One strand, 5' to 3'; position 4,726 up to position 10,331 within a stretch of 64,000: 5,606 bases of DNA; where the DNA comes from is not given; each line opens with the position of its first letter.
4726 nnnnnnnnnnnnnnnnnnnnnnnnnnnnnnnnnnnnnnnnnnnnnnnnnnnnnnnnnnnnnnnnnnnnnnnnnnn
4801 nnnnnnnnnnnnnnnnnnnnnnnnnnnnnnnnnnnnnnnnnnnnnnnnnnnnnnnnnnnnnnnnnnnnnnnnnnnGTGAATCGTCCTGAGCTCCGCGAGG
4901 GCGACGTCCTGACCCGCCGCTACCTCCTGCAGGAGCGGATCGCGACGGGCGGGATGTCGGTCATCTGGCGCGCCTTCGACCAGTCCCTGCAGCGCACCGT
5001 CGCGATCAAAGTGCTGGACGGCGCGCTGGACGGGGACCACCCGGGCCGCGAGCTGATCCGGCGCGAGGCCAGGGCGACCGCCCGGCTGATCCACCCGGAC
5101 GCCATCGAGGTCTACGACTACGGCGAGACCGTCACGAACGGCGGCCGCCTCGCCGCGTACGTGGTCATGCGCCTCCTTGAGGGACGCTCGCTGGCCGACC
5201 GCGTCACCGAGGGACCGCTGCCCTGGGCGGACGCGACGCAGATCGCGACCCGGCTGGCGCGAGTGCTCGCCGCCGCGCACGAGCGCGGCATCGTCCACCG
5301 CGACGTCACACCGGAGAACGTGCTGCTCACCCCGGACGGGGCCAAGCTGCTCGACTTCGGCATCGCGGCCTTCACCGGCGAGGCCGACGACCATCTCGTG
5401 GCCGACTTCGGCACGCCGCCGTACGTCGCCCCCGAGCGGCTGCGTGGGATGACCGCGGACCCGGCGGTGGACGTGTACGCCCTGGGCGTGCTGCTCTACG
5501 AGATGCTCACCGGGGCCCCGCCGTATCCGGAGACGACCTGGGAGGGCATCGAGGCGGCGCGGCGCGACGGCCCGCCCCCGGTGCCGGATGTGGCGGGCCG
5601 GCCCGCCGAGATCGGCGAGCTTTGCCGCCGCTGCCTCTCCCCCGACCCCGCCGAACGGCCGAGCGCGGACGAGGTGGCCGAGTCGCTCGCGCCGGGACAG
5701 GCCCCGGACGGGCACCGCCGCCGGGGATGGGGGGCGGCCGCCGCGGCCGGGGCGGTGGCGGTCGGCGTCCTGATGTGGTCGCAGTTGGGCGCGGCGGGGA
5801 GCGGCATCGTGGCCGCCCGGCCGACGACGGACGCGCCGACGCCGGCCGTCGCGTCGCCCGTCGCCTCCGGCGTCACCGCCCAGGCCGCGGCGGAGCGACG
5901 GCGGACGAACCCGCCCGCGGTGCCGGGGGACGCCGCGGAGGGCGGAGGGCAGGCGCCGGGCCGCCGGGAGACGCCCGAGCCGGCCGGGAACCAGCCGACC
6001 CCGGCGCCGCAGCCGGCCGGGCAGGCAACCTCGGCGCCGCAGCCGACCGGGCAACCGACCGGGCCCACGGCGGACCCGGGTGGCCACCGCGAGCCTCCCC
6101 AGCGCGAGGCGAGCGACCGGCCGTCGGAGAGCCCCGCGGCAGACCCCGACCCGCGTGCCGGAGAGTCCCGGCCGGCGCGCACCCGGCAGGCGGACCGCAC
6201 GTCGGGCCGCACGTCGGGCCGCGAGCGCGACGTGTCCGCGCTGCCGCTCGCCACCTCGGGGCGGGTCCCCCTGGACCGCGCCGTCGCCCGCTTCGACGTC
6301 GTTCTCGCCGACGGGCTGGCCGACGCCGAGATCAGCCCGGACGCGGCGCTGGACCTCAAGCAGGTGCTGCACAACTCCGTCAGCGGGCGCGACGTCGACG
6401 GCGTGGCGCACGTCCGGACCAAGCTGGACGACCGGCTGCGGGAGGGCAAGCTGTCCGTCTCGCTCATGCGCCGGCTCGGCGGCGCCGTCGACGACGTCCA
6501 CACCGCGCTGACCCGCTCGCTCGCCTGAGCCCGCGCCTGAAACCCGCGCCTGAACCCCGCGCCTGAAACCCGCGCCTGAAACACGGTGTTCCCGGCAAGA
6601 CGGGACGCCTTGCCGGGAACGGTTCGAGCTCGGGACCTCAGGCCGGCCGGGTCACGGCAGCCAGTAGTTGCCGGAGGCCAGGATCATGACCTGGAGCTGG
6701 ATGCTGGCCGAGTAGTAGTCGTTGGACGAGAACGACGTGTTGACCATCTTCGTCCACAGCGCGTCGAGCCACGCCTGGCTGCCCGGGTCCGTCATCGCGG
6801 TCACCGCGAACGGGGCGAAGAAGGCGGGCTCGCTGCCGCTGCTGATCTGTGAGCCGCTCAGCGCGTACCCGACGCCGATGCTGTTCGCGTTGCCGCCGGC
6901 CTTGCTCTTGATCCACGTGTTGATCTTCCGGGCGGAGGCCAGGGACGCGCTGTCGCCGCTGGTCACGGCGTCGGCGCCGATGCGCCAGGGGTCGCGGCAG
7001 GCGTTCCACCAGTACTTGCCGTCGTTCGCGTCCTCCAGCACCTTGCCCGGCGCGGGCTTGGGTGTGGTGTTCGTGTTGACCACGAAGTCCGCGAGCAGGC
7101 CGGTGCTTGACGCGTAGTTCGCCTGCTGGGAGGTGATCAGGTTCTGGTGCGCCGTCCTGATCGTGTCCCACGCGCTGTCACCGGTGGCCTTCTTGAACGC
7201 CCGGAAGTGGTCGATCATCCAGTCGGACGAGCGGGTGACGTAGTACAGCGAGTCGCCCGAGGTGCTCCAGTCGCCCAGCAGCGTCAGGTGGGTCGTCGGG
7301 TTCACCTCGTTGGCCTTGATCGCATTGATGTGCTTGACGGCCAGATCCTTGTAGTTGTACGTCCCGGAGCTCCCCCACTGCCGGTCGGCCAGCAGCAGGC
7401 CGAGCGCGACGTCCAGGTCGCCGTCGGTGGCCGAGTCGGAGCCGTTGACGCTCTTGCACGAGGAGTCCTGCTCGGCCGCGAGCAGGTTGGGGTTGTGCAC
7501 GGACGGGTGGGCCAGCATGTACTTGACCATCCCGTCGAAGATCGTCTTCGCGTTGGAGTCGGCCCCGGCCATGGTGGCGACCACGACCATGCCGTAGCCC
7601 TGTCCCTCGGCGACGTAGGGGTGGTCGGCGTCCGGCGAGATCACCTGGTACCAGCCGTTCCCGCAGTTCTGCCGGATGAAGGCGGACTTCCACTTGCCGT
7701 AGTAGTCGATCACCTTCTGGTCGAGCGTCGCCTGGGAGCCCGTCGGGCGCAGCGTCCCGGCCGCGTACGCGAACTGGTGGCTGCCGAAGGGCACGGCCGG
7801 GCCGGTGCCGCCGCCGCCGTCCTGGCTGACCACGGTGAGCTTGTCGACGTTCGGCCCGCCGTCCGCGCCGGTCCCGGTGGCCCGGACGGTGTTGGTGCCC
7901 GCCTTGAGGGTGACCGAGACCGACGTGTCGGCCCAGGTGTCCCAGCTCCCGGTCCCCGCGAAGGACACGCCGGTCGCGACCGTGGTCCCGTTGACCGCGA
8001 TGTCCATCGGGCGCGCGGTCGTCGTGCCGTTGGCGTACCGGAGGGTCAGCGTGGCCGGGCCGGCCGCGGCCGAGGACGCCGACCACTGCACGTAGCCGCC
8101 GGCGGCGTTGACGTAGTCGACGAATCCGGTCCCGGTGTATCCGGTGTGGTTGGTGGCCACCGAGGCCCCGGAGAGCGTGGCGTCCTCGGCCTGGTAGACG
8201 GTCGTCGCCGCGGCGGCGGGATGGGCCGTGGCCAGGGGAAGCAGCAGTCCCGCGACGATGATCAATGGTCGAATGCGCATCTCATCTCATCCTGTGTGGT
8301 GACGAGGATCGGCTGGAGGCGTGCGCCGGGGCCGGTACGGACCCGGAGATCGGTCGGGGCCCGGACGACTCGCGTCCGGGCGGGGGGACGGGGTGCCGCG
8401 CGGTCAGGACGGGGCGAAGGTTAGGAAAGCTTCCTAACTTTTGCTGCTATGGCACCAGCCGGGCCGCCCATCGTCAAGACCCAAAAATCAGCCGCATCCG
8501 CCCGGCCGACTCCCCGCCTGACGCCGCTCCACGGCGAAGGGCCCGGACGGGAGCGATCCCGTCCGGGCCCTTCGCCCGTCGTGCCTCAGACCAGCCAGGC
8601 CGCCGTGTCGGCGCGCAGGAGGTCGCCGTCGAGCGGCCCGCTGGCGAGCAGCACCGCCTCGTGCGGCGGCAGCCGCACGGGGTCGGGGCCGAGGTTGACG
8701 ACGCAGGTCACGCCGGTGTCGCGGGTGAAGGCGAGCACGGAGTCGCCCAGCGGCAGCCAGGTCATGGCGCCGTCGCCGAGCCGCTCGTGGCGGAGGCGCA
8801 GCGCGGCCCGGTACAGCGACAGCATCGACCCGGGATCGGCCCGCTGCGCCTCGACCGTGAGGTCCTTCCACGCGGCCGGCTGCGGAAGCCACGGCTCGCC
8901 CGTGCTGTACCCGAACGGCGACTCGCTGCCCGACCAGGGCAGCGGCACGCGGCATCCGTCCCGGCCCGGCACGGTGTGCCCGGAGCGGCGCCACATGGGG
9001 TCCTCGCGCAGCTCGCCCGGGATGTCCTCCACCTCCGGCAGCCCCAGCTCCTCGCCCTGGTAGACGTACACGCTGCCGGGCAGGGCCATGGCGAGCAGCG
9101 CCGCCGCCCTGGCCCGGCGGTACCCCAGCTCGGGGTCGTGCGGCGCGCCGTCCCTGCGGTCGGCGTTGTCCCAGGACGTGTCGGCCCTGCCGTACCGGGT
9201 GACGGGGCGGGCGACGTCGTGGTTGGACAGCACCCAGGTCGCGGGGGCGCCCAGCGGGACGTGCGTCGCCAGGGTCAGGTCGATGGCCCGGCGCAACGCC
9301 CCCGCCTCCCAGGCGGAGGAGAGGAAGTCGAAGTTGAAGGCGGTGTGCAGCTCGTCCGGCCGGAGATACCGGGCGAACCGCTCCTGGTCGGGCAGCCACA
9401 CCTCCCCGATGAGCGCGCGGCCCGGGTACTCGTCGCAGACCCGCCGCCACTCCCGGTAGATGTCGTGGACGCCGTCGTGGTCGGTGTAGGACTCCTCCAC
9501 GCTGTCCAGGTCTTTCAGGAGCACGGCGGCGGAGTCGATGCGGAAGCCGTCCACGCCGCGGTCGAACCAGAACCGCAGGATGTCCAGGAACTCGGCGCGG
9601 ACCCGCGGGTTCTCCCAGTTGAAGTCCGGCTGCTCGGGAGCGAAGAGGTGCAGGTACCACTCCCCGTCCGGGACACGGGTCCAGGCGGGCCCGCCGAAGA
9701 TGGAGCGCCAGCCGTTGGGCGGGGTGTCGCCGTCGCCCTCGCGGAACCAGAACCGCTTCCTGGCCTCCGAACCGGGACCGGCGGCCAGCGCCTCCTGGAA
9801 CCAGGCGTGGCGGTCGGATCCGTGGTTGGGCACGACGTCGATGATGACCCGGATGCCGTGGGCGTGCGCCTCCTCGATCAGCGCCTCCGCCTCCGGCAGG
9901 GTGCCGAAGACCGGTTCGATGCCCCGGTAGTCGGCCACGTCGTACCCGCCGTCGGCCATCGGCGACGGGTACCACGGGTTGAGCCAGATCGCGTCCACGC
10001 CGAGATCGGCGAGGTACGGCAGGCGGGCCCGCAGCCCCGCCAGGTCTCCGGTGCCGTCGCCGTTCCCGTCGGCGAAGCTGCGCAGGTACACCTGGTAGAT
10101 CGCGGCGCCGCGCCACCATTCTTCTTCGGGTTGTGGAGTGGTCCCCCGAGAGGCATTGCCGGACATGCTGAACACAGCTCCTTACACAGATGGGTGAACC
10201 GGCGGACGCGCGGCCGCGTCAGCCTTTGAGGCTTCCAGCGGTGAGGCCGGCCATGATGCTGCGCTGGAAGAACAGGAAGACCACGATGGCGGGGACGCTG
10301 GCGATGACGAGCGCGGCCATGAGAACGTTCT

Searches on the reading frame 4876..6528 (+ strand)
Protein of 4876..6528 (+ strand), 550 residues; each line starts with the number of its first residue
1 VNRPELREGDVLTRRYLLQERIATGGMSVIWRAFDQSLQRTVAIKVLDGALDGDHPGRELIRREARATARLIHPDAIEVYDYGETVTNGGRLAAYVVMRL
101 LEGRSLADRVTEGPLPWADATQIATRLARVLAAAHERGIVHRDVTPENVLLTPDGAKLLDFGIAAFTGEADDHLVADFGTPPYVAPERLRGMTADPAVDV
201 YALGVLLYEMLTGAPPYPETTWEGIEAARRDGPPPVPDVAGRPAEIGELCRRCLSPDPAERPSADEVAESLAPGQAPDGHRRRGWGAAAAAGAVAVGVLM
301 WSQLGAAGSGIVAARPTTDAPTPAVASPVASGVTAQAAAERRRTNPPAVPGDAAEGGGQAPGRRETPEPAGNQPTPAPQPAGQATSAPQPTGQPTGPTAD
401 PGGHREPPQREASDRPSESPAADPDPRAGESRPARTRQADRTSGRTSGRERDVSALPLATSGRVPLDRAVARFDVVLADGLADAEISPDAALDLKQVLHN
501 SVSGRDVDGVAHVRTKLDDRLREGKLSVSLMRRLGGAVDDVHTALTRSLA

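Call 7: search_protein_families(library=pfam, proteins=[window:4876-6528:+])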
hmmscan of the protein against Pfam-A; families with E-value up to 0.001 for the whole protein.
window:4876-6528:+ (550 aa): 3 families
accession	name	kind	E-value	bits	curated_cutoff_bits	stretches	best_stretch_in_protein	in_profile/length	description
PF00069.31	Pkinase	-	4.2e-41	141.5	31.7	1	18-269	3-259/263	Protein kinase domain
PF07714.23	PK_Tyr_Ser-Thr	-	5.8e-26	91.8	23.1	1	22-271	7-258/258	Protein tyrosine and serine/threonine kinase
PF01636.29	APH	-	3.8e-06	27.3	23.2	1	120-164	150-197/239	Phosphotransferase enzyme family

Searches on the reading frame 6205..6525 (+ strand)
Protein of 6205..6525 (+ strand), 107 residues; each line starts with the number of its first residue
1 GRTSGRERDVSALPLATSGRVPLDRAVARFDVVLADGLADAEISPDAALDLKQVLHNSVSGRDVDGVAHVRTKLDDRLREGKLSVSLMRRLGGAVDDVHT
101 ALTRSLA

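Call 83: predict_structure(protein=window:6205-6525:+)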
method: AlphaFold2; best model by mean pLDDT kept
length: 107 residues; sequences in the alignment: 1
mean_pLDDT: 85.2   pTM: 0.72
mean pLDDT of the five models: 85.2, 85.1, 85.0, 83.9, 83.3
residues with pLDDT >= 90: 81; 70-90: 6; 50-70: 9; < 50: 11
segments of 3 or more residues with pLDDT < 50: 11-19
pLDDT, mean of each block of 10 residues (from residue 1): 52 47 91 95 93 95 94 95 94 94 88
secondary structure, 60 per line:
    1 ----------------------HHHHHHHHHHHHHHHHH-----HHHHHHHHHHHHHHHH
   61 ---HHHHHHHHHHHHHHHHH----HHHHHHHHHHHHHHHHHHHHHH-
elements in order: H23-39 H45-60 H64-80 H85-106

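Call 86: fold_search(model_id=the predicted structure, library=pdb)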
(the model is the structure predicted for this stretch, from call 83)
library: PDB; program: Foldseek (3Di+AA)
matches with E <= 10: 292; with E <= 0.001: 0
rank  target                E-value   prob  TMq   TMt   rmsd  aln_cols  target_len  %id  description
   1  2qzg_B                3.7e-02  1.00  0.58  0.66   3.6        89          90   17  Crystal structure of unknown function protein MMP1188 (released 2007-09-04)
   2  7nsn_A                2.4e-01  1.00  0.68  0.06   2.5        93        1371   11  Multi-domain GH92 alpha-1,2-mannosidase from Neobacillus novalis: mannoimidazole complex (released 2022-09-21)
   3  2qzg_C                2.6e-01  0.99  0.58  0.67   3.5        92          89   16  Crystal structure of unknown function protein MMP1188 (released 2007-09-04)
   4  2qzg_A                3.4e-01  0.97  0.56  0.66   3.2        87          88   18  Crystal structure of unknown function protein MMP1188 (released 2007-09-04)
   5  7nsn_B                4.2e-01  1.00  0.67  0.07   2.7        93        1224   10  Multi-domain GH92 alpha-1,2-mannosidase from Neobacillus novalis: mannoimidazole complex (released 2022-09-21)
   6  8eja_B                4.4e-01  0.60  0.37  0.35  16.2        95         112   15  Computational design of potent and selective inhibitors of Bak and Bax (released 2024-03-20)
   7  2gsc_A                5.2e-01  0.90  0.52  0.50   4.5       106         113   17  Crystal Structure of the Conserved Hypothetical Cytosolic Protein Xcc0516 from Xanthomonas campestris (released 2006-10-03)
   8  9clb_D                7.2e-01  0.47  0.36  0.34  16.7        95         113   15  Crystal structure of Bak bound to the inhibitory aBAK (released 2025-07-16)
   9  2gsc_E                8.5e-01  0.84  0.53  0.51   4.2       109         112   16  Crystal Structure of the Conserved Hypothetical Cytosolic Protein Xcc0516 from Xanthomonas campestris (released 2006-10-03)
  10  2gsc_B                9.0e-01  0.85  0.54  0.50   5.5       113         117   15  Crystal Structure of the Conserved Hypothetical Cytosolic Protein Xcc0516 from Xanthomonas campestris (released 2006-10-03)
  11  4oyd_B                9.5e-01  0.18  0.28  0.26  16.1        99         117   13  Crystal structure of a computationally designed inhibitor of an Epstein-Barr viral Bcl-2 protein (released 2014-07-09)
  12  9clb_B                1.0e+00  0.41  0.36  0.34  14.8        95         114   14  Crystal structure of Bak bound to the inhibitory aBAK (released 2025-07-16)
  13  2l7a_MODEL_1_A        1.1e+00  0.18  0.27  0.23  12.4       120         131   12  Solution Structure of the R3 Domain of Talin (released 2011-12-21)
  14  9clb_F                1.2e+00  0.35  0.36  0.34  14.9        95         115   14  Crystal structure of Bak bound to the inhibitory aBAK (released 2025-07-16)
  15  3uun_A                1.4e+00  0.18  0.31  0.30  16.6        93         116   19  Crystal Structure of N-terminal first spectrin repeat of dystrophin (released 2012-09-19)
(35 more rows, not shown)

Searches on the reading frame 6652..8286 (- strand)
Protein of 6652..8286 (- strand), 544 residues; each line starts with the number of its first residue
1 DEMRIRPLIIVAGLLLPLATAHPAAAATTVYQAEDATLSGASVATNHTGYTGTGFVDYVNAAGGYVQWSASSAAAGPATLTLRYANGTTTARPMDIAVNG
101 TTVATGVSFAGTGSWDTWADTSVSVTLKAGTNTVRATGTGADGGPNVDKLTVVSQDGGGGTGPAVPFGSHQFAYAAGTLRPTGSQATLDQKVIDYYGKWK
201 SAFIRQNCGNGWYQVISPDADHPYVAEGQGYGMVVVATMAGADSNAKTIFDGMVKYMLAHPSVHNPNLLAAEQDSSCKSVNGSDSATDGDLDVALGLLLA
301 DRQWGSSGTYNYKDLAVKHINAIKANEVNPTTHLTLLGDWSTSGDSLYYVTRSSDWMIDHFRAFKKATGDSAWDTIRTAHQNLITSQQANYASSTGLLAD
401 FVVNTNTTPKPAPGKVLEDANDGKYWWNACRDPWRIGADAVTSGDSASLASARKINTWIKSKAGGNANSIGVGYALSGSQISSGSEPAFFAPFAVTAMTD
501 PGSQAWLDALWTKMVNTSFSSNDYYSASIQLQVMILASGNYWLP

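Call 7: search_protein_families(library=pfam, proteins=[window:6652-8286:-])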
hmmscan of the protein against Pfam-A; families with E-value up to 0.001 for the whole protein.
window:6652-8286:- (544 aa): 5 families
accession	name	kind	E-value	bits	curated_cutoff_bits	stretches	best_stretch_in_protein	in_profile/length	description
PF01270.23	Glyco_hydro_8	-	8.5e-27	94.5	24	1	196-536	28-338/341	Glycosyl hydrolases family 8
PF16990.11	CBM_35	-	1.4e-10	42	28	1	29-137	1-105/121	Carbohydrate binding module (family 35)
PF03422.21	CBM_6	-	3e-10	40.9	28.9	1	32-151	1-122/125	Carbohydrate binding module (family 6)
PF22704.2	CBM13-like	-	2.5e-09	37.6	30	1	70-150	7-80/82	Alpha-galactosidase, CBM13 domain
PF18099.7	CBM_35_2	-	5.9e-06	26.7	23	1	44-147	6-107/112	Carbohydrate binding module (family 35)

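Call 53: search_solved_structures(query=window:6652-8280:-, max_evalue=0.00001)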
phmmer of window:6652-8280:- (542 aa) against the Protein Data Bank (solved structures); distinct sequences matched with E-value up to 0.00001: 31.
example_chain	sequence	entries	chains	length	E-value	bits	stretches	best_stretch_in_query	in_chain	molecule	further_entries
5xd0_A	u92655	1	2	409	2.9e-94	319.8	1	160-540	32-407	Glucanase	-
7cju_A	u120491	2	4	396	6.3e-69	236.2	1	169-542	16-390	Glucanase | chitosanase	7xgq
1v5c_A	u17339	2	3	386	6.5e-69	236.1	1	169-542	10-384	chitosanase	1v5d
2vzp_A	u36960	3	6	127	4.6e-37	131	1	28-149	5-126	EXO-BETA-D-GLUCOSAMINIDASE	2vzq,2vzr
2vzo_A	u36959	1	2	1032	5.7e-35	124.1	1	16-149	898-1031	EXO-BETA-D-GLUCOSAMINIDASE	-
2vzs_A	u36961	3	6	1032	5.7e-35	124.1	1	16-149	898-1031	EXO-BETA-D-GLUCOSAMINIDASE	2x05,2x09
2vzt_A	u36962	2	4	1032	5.7e-35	124.1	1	16-149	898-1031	EXO-BETA-D-GLUCOSAMINIDASE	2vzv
2vzu_A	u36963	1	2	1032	6.5e-35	123.9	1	17-149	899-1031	EXO-BETA-D-GLUCOSAMINIDASE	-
2w1w_A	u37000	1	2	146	3.3e-34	121.6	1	24-153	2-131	LIPOLYTIC ENZYME, G-D-S-L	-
2w47_A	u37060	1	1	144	4.1e-34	121.3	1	24-153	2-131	LIPOLYTIC ENZYME, G-D-S-L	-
5x7o_A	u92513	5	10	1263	6.7e-27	97.5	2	14-150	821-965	Glycoside hydrolase family 31 alpha-glucosidase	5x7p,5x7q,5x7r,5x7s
1cem_A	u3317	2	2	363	9.8e-27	96.9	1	163-539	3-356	CELLULASE CELA (1,4-BETA-D-GLUCAN-GLUCANOHYDROLASE) | endoglucanase A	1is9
1kwf_A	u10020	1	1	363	2.2e-25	92.4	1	163-539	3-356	Endoglucanase A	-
2w3j_A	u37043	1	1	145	1.5e-22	83.1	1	41-169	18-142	CARBOHYDRATE BINDING MODULE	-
2w46_A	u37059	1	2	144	1.6e-20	76.5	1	39-152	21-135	ESTERASE D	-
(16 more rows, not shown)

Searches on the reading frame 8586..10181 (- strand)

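Call 7: search_protein_families(library=pfam, proteins=[window:8586-10181:-])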
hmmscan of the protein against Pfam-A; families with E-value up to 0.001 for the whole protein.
window:8586-10181:- (531 aa): 2 families
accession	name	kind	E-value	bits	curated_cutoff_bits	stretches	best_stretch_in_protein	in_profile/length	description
PF00128.31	Alpha-amylase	-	2.8e-98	330.5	22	1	30-466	1-439/446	Alpha amylase, catalytic domain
PF11941.14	DUF3459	-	9.7e-05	23.1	22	1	456-529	1-89/90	Domain of unknown function (DUF3459)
